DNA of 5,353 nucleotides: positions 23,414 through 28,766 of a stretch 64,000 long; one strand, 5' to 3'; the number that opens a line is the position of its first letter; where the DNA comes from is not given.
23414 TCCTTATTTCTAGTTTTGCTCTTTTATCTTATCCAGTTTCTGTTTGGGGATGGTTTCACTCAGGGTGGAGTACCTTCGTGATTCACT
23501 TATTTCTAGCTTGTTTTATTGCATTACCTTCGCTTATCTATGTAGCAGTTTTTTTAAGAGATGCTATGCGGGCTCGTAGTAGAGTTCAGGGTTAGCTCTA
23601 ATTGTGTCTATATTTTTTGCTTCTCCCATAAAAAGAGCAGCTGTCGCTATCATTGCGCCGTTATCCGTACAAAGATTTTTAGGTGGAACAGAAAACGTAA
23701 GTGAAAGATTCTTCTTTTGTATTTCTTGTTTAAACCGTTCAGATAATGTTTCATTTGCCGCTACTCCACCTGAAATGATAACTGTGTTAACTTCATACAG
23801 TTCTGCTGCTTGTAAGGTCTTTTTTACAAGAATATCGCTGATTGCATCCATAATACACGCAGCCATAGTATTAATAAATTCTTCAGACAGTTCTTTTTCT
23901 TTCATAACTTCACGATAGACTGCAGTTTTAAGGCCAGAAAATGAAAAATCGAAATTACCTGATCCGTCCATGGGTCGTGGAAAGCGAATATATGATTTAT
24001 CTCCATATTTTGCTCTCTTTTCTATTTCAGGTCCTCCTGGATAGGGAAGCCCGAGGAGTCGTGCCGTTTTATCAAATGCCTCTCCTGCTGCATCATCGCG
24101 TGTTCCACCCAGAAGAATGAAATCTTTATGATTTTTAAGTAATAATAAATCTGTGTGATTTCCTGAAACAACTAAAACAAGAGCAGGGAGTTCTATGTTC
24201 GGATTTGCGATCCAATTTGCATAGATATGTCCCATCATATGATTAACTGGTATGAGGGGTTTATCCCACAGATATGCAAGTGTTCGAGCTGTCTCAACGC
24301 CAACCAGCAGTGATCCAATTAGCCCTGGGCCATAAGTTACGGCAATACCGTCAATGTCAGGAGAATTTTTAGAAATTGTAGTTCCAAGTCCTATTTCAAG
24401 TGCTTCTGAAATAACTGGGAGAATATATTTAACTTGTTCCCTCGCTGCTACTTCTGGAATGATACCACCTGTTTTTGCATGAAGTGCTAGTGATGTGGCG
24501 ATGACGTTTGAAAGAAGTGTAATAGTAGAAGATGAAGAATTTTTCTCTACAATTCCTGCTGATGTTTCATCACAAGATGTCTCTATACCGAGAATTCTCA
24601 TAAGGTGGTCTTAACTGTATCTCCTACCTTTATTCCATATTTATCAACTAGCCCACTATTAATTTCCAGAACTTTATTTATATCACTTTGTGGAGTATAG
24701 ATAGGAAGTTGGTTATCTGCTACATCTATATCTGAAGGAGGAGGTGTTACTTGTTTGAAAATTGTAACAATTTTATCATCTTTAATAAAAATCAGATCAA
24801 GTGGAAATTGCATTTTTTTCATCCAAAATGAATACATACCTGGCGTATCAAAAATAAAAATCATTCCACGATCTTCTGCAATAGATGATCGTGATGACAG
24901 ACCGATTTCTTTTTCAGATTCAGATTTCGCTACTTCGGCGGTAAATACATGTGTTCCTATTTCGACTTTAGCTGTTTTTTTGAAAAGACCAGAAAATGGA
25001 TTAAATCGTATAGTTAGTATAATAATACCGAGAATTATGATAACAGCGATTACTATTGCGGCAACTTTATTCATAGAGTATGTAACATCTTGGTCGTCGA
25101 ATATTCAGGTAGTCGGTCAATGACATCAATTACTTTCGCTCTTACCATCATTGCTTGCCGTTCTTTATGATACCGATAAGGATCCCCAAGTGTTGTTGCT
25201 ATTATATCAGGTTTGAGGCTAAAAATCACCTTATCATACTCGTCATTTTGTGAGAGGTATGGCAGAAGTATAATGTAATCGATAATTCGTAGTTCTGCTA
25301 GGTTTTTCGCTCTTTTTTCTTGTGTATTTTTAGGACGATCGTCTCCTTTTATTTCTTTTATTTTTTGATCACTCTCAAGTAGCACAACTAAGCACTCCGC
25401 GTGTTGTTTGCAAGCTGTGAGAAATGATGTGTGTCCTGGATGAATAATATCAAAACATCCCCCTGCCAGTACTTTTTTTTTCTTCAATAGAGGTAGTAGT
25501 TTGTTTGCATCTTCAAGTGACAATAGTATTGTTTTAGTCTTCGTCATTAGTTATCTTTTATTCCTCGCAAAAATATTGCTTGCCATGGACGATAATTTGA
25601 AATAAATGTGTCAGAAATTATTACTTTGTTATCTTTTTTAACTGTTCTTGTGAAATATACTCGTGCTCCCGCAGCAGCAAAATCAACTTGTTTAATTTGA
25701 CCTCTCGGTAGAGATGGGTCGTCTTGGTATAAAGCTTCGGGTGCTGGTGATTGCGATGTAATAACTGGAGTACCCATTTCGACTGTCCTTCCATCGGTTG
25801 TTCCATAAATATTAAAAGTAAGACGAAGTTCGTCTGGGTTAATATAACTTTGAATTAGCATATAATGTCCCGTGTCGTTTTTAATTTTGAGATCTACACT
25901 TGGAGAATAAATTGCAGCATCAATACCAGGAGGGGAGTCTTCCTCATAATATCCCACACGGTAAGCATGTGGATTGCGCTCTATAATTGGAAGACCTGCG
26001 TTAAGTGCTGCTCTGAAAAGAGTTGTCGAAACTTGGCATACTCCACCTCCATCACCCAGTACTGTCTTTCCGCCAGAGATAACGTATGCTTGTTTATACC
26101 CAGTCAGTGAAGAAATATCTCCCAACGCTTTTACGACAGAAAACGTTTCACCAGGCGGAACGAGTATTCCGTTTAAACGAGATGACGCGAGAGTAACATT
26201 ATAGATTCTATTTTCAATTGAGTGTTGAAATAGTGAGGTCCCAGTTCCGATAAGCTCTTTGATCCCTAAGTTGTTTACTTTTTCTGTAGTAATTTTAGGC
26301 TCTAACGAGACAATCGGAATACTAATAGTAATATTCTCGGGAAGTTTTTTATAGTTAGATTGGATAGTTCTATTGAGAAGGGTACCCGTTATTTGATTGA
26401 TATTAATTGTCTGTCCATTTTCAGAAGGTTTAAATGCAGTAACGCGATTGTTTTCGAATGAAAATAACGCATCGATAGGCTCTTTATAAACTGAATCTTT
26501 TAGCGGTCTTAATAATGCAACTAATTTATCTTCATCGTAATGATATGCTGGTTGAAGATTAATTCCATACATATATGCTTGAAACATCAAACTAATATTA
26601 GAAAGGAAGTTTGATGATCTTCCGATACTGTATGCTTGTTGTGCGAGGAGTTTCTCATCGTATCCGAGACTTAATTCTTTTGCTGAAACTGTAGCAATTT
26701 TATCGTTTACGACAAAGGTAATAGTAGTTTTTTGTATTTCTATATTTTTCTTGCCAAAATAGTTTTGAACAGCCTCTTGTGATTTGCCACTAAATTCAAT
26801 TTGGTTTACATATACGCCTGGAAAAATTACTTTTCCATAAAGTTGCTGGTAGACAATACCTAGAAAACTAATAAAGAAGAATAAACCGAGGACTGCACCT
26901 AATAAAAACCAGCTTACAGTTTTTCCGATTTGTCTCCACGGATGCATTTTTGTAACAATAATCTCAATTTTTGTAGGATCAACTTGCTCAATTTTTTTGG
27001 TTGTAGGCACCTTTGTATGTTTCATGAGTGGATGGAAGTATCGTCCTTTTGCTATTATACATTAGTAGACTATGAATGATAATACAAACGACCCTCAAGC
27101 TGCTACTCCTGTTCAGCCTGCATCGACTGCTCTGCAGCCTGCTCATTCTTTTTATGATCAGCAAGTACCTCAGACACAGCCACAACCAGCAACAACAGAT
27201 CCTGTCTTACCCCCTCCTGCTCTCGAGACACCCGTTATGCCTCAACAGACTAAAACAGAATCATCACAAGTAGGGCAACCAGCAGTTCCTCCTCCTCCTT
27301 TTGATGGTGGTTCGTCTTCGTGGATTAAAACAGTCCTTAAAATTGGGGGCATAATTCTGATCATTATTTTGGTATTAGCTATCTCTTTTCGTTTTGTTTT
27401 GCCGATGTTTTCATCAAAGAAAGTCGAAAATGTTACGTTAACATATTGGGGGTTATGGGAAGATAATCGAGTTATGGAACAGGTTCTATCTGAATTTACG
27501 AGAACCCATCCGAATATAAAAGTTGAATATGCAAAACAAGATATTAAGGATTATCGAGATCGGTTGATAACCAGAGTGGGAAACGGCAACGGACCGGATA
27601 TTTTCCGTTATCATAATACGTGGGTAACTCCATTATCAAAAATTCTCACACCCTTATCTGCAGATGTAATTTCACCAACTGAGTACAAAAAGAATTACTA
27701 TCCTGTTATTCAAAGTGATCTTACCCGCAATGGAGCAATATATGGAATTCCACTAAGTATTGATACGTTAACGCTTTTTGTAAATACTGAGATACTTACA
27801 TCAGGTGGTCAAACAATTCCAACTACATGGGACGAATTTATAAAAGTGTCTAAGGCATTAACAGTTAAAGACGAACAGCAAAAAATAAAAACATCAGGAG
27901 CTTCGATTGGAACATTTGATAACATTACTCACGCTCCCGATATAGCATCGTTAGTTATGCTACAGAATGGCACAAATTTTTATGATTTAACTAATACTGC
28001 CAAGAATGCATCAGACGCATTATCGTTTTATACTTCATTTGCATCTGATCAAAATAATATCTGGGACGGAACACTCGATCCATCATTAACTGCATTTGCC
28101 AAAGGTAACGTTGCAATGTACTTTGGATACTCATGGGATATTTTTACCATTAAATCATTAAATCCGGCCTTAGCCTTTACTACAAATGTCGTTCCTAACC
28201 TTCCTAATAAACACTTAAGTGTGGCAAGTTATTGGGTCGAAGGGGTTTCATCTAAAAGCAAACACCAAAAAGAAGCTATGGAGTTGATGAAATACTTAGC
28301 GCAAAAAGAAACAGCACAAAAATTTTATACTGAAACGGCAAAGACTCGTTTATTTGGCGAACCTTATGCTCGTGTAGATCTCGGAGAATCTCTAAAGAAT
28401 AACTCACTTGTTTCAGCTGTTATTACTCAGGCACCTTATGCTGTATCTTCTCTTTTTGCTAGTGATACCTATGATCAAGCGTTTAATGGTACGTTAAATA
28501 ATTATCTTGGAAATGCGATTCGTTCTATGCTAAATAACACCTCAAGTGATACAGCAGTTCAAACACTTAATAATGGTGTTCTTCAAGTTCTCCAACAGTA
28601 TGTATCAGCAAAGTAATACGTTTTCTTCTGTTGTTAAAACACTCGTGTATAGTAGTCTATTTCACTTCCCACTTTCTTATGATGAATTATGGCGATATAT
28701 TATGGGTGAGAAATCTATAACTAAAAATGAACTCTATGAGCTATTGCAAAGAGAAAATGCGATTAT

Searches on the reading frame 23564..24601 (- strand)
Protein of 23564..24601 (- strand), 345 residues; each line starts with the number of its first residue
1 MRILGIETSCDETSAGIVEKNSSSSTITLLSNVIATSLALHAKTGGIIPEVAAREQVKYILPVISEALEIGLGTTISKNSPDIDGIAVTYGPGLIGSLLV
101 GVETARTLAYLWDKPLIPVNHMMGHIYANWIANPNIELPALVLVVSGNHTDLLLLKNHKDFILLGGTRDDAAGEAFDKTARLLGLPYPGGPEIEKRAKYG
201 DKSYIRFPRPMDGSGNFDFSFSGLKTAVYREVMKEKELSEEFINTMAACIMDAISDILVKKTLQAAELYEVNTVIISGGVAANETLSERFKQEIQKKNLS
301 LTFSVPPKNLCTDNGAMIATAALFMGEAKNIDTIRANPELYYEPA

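Call 77: search_protein_families(library=pfam, proteins=[window:23564-24601:-], max_evalue=0.001)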
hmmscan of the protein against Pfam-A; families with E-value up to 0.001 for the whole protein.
window:23564-24601:- (345 aa): 2 families
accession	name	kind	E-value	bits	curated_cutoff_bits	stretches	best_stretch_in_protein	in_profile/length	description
PF00814.31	TsaD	-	1.4e-82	277.8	24.8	1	29-319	2-263/264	tRNA N6-adenosine threonylcarbamoyltransferase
PF22521.2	HypF_C_2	-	2e-08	34.7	27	1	228-303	152-226/241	Carbamoyltransferase, Kae1-like Domain, second subdomain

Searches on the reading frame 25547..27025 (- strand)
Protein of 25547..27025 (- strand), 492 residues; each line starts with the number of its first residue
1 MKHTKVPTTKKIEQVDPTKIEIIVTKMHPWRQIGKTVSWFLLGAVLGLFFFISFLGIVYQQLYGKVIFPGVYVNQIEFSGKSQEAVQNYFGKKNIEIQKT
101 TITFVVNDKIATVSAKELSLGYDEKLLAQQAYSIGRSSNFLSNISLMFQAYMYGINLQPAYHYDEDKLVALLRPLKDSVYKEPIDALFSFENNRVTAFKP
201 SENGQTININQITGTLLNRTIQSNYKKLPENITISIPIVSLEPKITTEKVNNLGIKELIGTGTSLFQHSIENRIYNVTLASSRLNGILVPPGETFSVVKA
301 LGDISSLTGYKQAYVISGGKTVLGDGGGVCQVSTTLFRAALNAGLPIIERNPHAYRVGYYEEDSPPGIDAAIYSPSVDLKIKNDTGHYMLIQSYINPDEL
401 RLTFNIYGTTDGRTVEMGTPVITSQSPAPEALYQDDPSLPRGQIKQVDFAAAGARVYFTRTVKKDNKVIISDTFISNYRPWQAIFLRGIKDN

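Call 7: search_protein_families(library=pfam, proteins=[window:25547-27025:-], max_evalue=0.001)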
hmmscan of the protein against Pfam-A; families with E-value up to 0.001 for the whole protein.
window:25547-27025:- (492 aa): 2 families
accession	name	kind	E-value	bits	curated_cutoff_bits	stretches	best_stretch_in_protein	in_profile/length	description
PF04294.18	VanW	-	1.5e-41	141.4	27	1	272-403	1-128/130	VanW like protein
PF12229.13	PG_binding_4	-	1e-15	58.3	22.1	1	112-223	2-111/117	Putative peptidoglycan binding domain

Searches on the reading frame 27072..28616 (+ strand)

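Call 7: search_protein_families(library=pfam, proteins=[window:27072-28616:+], max_evalue=0.001)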
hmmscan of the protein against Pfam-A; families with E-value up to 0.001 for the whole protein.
window:27072-28616:+ (514 aa): 2 families
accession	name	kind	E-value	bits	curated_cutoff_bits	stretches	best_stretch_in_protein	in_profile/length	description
PF01547.30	SBP_bac_1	-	5.6e-30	105.8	26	1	134-415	9-306/307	Bacterial extracellular solute-binding protein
PF13416.11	SBP_bac_8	-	2.6e-29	103.4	27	1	139-422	3-256/279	Bacterial extracellular solute-binding protein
